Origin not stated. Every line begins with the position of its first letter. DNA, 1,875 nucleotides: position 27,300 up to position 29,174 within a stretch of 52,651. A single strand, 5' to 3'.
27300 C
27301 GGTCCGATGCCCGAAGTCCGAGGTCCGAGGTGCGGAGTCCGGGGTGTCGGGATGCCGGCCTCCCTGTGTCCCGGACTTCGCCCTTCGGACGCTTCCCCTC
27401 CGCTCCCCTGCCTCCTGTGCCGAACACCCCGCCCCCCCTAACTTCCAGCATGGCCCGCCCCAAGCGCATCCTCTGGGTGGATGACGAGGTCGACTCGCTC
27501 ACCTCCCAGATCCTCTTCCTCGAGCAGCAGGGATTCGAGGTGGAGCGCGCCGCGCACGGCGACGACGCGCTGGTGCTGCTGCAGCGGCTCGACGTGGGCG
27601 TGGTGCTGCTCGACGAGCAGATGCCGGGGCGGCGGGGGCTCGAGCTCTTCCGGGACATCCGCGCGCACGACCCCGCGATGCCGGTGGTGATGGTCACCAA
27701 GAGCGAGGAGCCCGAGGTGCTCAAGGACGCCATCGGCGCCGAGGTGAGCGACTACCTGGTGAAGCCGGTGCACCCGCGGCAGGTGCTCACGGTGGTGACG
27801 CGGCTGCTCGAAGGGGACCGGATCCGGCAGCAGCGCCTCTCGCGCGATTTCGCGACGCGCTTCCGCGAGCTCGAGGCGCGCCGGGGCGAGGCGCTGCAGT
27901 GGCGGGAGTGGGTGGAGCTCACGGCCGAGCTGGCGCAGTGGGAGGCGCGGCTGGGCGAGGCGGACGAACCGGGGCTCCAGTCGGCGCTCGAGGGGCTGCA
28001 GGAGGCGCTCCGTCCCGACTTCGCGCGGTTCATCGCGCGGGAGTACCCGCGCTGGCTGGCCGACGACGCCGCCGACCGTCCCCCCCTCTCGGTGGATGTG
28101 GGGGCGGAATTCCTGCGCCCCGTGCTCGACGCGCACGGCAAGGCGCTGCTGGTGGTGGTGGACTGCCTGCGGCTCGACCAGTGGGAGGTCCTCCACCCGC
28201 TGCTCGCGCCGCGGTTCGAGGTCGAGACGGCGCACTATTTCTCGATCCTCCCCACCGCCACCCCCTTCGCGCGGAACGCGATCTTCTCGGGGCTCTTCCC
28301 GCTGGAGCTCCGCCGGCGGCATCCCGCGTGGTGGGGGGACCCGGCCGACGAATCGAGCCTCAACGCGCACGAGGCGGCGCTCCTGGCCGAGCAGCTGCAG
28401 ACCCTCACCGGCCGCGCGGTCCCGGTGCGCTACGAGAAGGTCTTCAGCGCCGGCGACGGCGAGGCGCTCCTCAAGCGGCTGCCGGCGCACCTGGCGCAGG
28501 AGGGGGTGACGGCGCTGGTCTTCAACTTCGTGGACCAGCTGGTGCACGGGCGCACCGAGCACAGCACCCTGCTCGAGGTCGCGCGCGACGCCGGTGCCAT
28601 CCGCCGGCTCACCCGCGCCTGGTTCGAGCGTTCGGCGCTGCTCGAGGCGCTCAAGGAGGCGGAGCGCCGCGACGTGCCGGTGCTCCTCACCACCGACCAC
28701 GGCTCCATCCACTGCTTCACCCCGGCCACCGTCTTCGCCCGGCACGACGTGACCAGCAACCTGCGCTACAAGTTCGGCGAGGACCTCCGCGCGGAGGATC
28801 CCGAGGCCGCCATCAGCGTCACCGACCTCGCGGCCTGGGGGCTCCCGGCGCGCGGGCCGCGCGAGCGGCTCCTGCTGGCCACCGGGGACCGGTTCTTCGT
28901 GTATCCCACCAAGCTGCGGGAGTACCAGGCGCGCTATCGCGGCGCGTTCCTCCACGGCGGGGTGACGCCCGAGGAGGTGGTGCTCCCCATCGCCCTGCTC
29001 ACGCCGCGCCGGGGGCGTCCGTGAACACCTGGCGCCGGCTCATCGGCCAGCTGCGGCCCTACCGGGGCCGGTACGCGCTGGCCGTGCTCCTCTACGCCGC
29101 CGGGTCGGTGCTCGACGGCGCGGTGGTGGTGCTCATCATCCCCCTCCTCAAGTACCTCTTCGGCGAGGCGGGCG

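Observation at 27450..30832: Orphan CheY-PglZ (PorX-like) response regulator translationally coupled to an MsbA-like exporter inside a glycosyltransferase cluster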

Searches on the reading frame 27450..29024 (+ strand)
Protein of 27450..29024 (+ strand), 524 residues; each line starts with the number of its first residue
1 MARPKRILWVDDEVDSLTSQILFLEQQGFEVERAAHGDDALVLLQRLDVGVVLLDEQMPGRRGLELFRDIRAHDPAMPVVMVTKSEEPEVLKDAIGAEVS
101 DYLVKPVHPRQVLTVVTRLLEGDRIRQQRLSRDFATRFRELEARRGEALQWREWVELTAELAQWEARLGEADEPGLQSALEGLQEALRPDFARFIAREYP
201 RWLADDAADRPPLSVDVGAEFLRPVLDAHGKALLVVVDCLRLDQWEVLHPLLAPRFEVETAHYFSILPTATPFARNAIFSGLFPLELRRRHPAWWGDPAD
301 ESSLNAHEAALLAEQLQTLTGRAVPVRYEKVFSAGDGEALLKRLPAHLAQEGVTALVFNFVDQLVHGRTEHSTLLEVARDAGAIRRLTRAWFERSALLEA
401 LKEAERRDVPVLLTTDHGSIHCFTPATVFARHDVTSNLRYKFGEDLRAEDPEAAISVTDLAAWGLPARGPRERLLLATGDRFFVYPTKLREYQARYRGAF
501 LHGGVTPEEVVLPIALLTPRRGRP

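Call 8: search_protein_families(library=pfam, proteins=[window:27450-29024:+], max_evalue=0.01)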
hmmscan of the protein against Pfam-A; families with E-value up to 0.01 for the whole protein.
window:27450-29024:+ (524 aa): 3 families
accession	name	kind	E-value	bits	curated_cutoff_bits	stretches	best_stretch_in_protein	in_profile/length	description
PF00072.30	Response_reg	-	3.8e-25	88.6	30.2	1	7-116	1-110/111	Response regulator receiver domain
PF08665.17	PglZ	-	1e-17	65.1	25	1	231-422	2-175/179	PglZ domain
PF03709.21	OKR_DC_1_N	-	0.0051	17.5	29.3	0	24-95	13-82/111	Orn/Lys/Arg decarboxylase, N-terminal domain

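Call 11: search_solved_structures(query=window:27450-29024:+, max_evalue=0.01, show_alignments=2)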
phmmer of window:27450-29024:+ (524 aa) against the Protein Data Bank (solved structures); distinct sequences matched with E-value up to 0.01: 243 (the best 60 are shown).
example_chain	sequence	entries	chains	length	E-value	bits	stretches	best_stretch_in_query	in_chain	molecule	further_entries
8ted_A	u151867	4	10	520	1.1e-105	357.5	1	6-520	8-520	Response regulator receiver protein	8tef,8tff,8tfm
8p6f_A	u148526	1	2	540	1.2e-105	357.4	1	6-520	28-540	Response regulator receiver domain-containing protein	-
7pv7_D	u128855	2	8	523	2.1e-105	356.6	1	3-520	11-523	Response regulator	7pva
8thp_A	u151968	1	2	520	5.4e-105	355.2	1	6-520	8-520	Response regulator receiver protein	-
7pvk_A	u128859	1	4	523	1e-104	354.3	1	3-520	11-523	Response regulator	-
3f6p_A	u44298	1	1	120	4.1e-12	48.8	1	5-116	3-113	Transcriptional regulatory protein yycF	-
2zwm_A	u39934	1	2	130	4.4e-12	48.7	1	5-117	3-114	Transcriptional regulatory protein yycF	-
1mvo_A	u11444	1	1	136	5.9e-12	48.3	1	5-127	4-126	PhoP response regulator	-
3nhz_A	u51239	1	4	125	1.2e-11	47.3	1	5-119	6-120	Two component system transcriptional regulator mtrA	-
4b09_A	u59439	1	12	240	1.6e-11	46.9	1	5-191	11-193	TRANSCRIPTIONAL REGULATORY PROTEIN BAER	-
6ifh_A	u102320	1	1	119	3.1e-11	45.9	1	5-119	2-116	Sporulation initiation phosphotransferase F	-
2jk1_A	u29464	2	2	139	3.8e-11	45.6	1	6-117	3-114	HYDROGENASE TRANSCRIPTIONAL REGULATORY PROTEIN HUPR1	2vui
2gwr_A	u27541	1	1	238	4e-11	45.5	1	5-124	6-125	DNA-binding response regulator mtrA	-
8gc6_A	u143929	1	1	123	4.4e-11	45.4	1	6-120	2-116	Response regulator protein CarR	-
3crn_A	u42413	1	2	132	4.4e-11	45.4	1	5-121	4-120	Response regulator receiver domain protein, CheY-like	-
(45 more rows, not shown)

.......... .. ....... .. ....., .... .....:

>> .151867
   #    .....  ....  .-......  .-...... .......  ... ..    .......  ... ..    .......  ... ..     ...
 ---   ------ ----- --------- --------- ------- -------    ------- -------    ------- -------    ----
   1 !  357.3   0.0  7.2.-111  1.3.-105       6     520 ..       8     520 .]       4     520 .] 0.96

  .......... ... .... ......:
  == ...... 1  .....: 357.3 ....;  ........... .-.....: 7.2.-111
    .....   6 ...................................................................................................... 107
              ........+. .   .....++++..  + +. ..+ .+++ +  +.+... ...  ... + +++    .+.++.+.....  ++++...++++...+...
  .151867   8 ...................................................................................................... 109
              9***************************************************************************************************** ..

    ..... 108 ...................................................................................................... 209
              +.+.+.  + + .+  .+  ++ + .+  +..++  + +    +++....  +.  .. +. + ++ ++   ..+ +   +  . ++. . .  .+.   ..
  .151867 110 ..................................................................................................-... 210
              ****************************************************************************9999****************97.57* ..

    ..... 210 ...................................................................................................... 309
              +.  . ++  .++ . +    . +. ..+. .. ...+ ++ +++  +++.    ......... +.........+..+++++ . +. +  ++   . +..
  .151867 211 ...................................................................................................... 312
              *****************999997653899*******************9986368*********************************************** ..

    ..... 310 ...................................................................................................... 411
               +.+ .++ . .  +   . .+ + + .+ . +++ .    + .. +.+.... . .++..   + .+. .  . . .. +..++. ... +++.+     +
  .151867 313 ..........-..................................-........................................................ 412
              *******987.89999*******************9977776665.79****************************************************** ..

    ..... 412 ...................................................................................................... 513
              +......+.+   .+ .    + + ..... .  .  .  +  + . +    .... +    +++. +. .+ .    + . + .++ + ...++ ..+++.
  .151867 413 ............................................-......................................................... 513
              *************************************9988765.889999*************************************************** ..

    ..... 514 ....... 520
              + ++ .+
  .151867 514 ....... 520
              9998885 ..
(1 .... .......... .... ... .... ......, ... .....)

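Call 16: find_homologous_proteins(query=window:27450-29024:+, max_evalue=1e-10)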
Query window:27450-29024:+ (524 aa): 7757 proteins with E <= 1e-10 among 8000 candidates; the best 120 are listed.
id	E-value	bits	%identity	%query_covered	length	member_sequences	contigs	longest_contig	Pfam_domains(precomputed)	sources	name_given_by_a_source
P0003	0.0e+0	1167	100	100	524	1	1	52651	PF00072.31,PF08665.18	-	-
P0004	0.0e+0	1035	87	100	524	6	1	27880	PF00072.31,PF08665.18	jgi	-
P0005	0.0e+0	1028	87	100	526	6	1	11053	PF00072.31,PF08665.18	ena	-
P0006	0.0e+0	1027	87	100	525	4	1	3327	PF00072.31,PF08665.18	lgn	-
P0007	0.0e+0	1026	86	100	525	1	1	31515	PF00072.31,PF08665.18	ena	-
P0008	0.0e+0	1024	86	100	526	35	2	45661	PF00072.31,PF08665.18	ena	-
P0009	0.0e+0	1023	86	100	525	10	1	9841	PF00072.31,PF08665.18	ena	-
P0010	0.0e+0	1017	85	100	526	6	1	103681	PF00072.31,PF08665.18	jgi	jgi:DNA-binding response OmpR family regulator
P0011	3.3e-288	975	82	100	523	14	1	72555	PF00072.31,PF08665.18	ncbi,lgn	ncbi:MAG: response regulator [Gemmatimonadales bacterium]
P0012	2.9e-285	965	82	100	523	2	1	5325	PF00072.31,PF08665.18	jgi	jgi:DNA-binding response OmpR family regulator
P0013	1.2e-284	963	82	100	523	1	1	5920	PF00072.31,PF08665.18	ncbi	ncbi:MAG: response regulator [Gemmatimonadales bacterium]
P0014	7.7e-275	931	79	100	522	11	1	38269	PF00072.31,PF08665.18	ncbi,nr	ncbi:MAG TPA: response regulator [Gemmatimonadales bacterium]|nr:response regulator [Gemmatimonadale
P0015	3.5e-274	928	79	100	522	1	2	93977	PF00072.31,PF08665.18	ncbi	ncbi:MAG: response regulator [Gemmatimonadales bacterium]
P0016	8.8e-272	920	77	100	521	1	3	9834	PF00072.31,PF08665.18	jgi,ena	jgi:DNA-binding response OmpR family regulator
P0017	9.2e-272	920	79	100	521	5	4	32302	PF00072.31,PF08665.18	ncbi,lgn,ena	-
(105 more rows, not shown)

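Call 32: search_protein_representatives(protein=window:27450-29024:+)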
Query: 524 residues. Proteins with E-value up to 0.001 (for the whole library): 183433; up to 1e-10: 7349; up to 1e-30: 282. The best 150 are listed.
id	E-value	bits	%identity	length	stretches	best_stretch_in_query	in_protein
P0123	3.3e-186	636.4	74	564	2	251-516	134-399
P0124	2.9e-185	633.3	74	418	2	240-521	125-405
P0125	2.6e-167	574.1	54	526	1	4-521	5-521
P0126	3.8e-146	504.3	77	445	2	77-319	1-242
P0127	1.7e-145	502.1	76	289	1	233-521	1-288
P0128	9.0e-143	493.1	59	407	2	3-280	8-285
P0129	1.6e-136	472.5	70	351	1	167-471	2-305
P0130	4.3e-127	441.4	63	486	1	167-510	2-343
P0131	7.3e-123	427.5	67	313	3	126-366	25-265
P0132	8.0e-122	424.0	39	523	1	5-521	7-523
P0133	4.5e-113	395.1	41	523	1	5-522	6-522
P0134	2.4e-112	392.7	39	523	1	5-517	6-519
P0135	2.6e-111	389.3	37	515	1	5-520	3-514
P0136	6.4e-111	388.0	36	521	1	3-520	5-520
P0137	2.0e-110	386.4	37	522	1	6-520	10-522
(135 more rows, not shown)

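Call 34: find_related_loci(query=A1, collection=genome_contigs, flank=10000)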
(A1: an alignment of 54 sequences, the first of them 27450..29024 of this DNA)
Query A1 (524 aa) in genome_contigs; peptide patterns used: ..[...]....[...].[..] (x = any residue, [..] = any of these).
600 stretches matched a pattern (row limit reached: there are more); 596 encode a relative of the query (tblastn E <= 1e-3); the best 80 are kept; 80 distinct loci.
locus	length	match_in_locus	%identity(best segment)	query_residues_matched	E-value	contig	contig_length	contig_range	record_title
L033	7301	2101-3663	76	1-522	0e+0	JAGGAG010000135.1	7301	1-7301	MAG: Gemmatimonadetes bacterium isolate CTSoil_084 scaffold_7705, whole genome shotgun sequence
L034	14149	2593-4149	68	1-520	0e+0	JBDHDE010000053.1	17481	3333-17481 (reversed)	MAG: Gemmatimonadota bacterium isolate M8-32_Bin_184 M8-32_Bin_184_scaffold_9385, whole genome shotgun sequence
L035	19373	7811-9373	67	2-523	0e+0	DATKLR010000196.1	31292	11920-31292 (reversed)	MAG TPA_asm: Gemmatimonadales bacterium isolate SMAG_U14690 k141_3585005, whole genome shotgun sequence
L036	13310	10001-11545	55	5-520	1e-174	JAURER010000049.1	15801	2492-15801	MAG: Gemmatimonadota bacterium isolate SFB_3D_100_46 k141_1304178_length_15801_cov_25.6340, whole genome shotgun sequenc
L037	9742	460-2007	54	5-521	4e-173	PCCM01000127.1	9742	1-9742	MAG: Gemmatimonadetes bacterium isolate NP105 MHASMcontig_142258, whole genome shotgun sequence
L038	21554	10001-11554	53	3-520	2e-172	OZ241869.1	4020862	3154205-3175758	MAG: Longimicrobiales bacterium isolate 4d932f89-bb95-4433-bef4-8436000ce683 genome assembly, chromosome: 1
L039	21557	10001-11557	53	2-520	6e-172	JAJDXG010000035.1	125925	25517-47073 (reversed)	MAG: Gemmatimonadetes bacterium isolate jk18x27bins.12 k141_856818, whole genome shotgun sequence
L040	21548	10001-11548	54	4-520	2e-168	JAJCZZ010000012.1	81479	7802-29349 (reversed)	MAG: Gemmatimonadota bacterium isolate OFTM400 OFTM400_11, whole genome shotgun sequence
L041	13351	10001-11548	53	4-520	1e-167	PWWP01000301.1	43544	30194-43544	MAG: Gemmatimonadetes bacterium isolate CSSed11_55 CS-Sed11-C481, whole genome shotgun sequence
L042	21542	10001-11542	52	6-520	3e-165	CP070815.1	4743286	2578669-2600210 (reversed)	MAG: Gemmatimonadota bacterium isolate bin118 chromosome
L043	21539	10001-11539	53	5-518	3e-165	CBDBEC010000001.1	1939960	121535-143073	MAG: Longimicrobiales bacterium isolate bda4050e-511f-4aaa-a039-d0144e0c49ad genome assembly, contig: contig_1, whole ge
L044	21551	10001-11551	50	5-522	3e-156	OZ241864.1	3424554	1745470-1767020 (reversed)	MAG: Longimicrobiales bacterium isolate f711cd49-8ad2-4236-91eb-69ef195c5ee3 genome assembly, chromosome: 1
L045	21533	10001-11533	42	6-520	2e-143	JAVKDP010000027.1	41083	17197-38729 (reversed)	MAG: Balneolaceae bacterium isolate F3-SA18-16 k141_27334, whole genome shotgun sequence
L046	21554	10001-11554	41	1-521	1e-142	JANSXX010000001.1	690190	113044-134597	MAG: bacterium isolate bin.36 k141_194271_length_690190_cov_50.7968, whole genome shotgun sequence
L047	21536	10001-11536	44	6-520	4e-137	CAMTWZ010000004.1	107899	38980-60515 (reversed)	MAG: uncultured Bacteroidetes bacterium isolate G04_MAG_00058 genome assembly, contig: G04_MAG_00058_000000000008, whole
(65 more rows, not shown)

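Call 37: search_protein_families(library=ncbifam, proteins=[window:27450-29024:+], max_evalue=0.0001)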
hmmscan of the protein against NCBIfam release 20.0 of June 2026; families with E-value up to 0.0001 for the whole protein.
window:27450-29024:+ (524 aa): 78 families (the best 25 are shown)
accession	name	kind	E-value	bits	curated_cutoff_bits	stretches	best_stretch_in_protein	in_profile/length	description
NF052313.1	T9SS_RR_PorX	equivalog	7.1e-153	510.1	300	1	6-520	2-513/513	T9SS response regulator signal transducer PorX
NF033449.0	BREX_PglZ_3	exception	5.5e-23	81.1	250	1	146-514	296-638/642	BREX-3 system phosphatase PglZ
NF047793.1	ResRegPgtA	equivalog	2.7e-18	66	650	1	5-126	6-127/414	two-component system response regulator PgtA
NF053512.1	nitric_RR_NosR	exception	2.8e-15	56.3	400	1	7-141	1-138/422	response regulator c-di-GMP phosphodiesterase, NosR family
NF008469.0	PRK11361.1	equivalog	5.8e-15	54.9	714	1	1-139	1-141/461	acetoacetate metabolism transcriptional regulator AtoC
NF051870.1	NAssimRespRegNtrX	equivalog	2.2e-14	53.2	600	1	6-129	3-128/452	nitrogen assimilation response regulator NtrX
NF008296.0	PRK11083.1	equivalog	2.4e-14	53.3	273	1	5-138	4-136/228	two-component system response regulator CreB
NF007005.1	PRK09468.1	equivalog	3.4e-14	52.9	331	1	4-120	3-119/237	osmolarity response regulator transcription factor OmpR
NF007982.1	PRK10710.1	equivalog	4.6e-14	52.6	380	1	5-129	8-131/235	envelope stress response regulator BaeR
NF040689.1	MtrAB_MtrA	equivalog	6e-14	51.9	300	1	7-128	1-122/219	MtrAB system response regulator MtrA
TIGR02154.1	PhoB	equivalog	1.3e-13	50.8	296.2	1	5-121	3-121/226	phosphate regulon transcriptional regulator PhoB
NF006900.1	PRK09390.1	equivalog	1.4e-13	50.9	255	1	2-145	2-147/203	response regulator FixJ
NF040534.1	resp_reg_YycF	equivalog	2.9e-13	49.6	340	1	5-120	1-115/231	response regulator YycF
NF041946.1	LuxO_transreg_Vib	equivalog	2.4e-12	46.4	800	1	23-126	15-118/463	quorum-sensing sigma-54 dependent transcriptional regulator LuxO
NF007935.0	PRK10651.1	equivalog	3.5e-12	46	250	1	4-144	6-148/216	two-component system response regulator NarL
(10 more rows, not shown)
